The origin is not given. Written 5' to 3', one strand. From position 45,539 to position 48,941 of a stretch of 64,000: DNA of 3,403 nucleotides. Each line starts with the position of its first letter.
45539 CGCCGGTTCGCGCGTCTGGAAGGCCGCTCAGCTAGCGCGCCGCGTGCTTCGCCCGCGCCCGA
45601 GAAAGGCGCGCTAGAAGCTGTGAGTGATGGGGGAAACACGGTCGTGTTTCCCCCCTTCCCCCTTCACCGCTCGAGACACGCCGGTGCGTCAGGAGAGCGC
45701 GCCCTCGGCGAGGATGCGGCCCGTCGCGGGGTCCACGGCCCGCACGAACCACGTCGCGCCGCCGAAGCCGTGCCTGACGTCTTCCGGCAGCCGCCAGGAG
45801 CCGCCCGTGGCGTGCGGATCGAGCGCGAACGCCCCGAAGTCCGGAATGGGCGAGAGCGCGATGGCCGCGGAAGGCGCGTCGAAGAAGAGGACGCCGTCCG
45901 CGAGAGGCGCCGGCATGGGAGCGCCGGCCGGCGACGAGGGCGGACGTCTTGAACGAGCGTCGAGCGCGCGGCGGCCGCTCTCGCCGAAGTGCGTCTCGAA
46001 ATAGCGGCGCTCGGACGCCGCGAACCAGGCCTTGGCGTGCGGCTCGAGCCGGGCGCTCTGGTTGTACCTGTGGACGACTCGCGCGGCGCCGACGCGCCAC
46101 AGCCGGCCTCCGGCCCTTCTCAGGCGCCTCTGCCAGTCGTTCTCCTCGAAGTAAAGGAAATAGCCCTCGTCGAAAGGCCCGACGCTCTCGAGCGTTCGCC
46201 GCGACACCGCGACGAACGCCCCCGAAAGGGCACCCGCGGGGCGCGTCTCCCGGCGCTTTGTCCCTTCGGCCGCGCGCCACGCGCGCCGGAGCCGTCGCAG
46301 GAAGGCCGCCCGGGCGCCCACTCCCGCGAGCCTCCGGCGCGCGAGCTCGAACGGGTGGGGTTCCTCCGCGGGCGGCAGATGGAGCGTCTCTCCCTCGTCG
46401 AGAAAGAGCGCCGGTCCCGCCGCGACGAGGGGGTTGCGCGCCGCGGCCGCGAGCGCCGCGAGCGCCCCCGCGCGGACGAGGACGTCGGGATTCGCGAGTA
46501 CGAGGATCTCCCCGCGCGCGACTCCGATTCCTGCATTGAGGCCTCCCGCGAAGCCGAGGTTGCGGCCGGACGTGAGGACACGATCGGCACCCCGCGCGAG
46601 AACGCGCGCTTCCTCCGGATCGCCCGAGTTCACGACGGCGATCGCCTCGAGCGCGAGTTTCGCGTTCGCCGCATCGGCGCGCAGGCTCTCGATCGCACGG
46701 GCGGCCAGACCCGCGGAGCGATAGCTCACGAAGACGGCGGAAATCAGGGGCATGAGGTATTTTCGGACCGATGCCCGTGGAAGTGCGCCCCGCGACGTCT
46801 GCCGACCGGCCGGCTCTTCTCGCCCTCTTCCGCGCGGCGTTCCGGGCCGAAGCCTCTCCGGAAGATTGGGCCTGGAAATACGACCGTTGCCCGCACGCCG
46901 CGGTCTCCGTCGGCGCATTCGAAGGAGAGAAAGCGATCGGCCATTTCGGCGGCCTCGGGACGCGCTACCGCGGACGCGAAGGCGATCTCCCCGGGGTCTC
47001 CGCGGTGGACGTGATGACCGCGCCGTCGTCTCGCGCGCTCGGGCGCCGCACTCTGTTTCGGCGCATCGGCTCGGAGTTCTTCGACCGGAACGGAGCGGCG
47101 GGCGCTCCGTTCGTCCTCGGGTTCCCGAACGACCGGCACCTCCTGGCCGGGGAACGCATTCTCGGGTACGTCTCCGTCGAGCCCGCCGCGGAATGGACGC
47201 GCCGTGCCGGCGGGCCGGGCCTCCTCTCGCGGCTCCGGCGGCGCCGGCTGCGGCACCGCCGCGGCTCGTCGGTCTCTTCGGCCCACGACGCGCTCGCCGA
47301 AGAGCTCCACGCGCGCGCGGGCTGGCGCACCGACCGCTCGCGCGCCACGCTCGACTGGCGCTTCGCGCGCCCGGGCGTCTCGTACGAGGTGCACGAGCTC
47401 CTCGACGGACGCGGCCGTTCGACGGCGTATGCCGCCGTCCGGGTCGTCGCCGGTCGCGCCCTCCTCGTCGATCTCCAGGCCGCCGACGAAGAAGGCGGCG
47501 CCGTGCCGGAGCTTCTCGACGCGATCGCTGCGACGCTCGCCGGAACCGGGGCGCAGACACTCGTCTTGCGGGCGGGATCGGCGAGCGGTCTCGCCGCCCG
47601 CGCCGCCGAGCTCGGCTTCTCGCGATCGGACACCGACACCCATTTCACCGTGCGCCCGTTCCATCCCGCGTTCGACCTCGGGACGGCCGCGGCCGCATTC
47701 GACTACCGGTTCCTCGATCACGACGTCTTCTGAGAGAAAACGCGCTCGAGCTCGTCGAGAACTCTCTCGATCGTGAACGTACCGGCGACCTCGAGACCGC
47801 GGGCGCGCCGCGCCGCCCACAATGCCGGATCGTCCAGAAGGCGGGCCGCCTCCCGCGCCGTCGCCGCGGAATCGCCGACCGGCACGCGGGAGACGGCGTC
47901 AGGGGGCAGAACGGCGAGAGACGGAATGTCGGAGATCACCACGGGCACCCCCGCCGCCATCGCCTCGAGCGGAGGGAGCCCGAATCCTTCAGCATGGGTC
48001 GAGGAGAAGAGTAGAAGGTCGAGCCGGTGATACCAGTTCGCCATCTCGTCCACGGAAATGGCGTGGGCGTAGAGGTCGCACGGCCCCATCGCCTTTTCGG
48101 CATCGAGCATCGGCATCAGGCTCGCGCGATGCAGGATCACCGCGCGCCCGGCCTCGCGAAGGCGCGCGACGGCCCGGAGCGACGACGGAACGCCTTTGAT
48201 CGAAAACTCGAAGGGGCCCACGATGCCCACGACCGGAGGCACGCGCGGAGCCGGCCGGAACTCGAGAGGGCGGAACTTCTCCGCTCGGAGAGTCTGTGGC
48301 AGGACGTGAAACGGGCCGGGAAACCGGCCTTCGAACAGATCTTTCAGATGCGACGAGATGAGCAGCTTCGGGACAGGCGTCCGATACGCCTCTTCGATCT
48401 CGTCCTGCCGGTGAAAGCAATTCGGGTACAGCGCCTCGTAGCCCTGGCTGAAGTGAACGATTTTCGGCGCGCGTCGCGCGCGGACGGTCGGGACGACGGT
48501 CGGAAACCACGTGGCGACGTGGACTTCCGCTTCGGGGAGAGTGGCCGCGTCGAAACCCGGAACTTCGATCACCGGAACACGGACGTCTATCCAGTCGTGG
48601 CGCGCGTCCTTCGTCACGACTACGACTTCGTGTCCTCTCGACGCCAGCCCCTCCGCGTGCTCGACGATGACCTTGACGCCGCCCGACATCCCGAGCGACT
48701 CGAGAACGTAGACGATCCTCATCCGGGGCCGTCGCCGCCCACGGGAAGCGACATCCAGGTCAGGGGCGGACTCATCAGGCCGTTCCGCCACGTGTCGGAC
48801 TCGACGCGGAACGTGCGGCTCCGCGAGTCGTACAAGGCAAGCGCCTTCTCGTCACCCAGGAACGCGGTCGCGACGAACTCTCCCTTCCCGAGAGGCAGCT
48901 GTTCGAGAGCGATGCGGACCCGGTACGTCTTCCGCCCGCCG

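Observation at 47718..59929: wzm and wzt glycan-exporter genes are split by ~9 kb that encodes three large exported proteins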

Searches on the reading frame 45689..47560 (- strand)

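Call 8: search_protein_families(library=pfam, proteins=[window:45689-47560:-], max_evalue=0.01)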
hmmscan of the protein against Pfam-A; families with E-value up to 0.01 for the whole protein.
window:45689-47560:- (623 aa): 2 families
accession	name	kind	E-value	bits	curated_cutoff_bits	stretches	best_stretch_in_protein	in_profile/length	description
PF00535.33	Glycos_transf_2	-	7e-09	36.3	23.3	1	274-407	1-140/168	Glycosyl transferase family 2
PF13641.12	Glyco_tranf_2_3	-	6.8e-07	30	27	1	274-497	4-211/230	Glycosyltransferase like family 2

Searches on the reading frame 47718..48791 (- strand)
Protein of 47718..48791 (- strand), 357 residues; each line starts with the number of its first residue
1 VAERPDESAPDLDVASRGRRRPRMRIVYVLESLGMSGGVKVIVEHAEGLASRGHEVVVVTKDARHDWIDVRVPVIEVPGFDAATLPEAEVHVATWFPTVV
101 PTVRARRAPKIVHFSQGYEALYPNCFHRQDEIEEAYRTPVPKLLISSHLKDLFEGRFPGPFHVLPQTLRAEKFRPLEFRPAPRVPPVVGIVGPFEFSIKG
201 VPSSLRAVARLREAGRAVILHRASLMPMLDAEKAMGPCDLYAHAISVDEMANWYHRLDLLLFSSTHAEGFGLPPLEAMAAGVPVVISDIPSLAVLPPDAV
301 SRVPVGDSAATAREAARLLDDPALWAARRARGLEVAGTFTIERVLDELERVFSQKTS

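Call 4: search_protein_families(library=pfam, proteins=[window:47718-48791:-], max_evalue=0.01)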
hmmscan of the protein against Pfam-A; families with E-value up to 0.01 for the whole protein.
window:47718-48791:- (357 aa): 6 families
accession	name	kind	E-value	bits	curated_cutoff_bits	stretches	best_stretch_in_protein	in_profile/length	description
PF13692.12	Glyco_trans_1_4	-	1.4e-15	58.2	27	1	186-321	2-142/142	Glycosyl transferases group 1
PF00534.26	Glycos_transf_1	-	1.3e-12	48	26.4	1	245-323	81-160/172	Glycosyl transferases group 1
PF20706.3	GT4-conflict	-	1.2e-08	34.8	26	1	242-293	267-317/385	Family 4 Glycosyltransferase in conflict systems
PF13579.12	Glyco_trans_4_4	-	1.8e-05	25.6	29.7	1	37-116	2-79/158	Glycosyl transferase 4-like domain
PF13439.12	Glyco_transf_4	-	5.5e-05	23.7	28.5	1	36-117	2-81/170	Glycosyltransferase Family 4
PF13524.12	Glyco_trans_1_2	-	9.5e-05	22.8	25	1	243-348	33-142/144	Glycosyl transferase-like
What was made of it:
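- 47718..48791 (-): GT4 glycosyltransferase whose ORF overlaps the 3' end of wzt; first gene of the GT block that travels with wzt. Glyco_trans_1_4 1.4e-15 (call 4).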
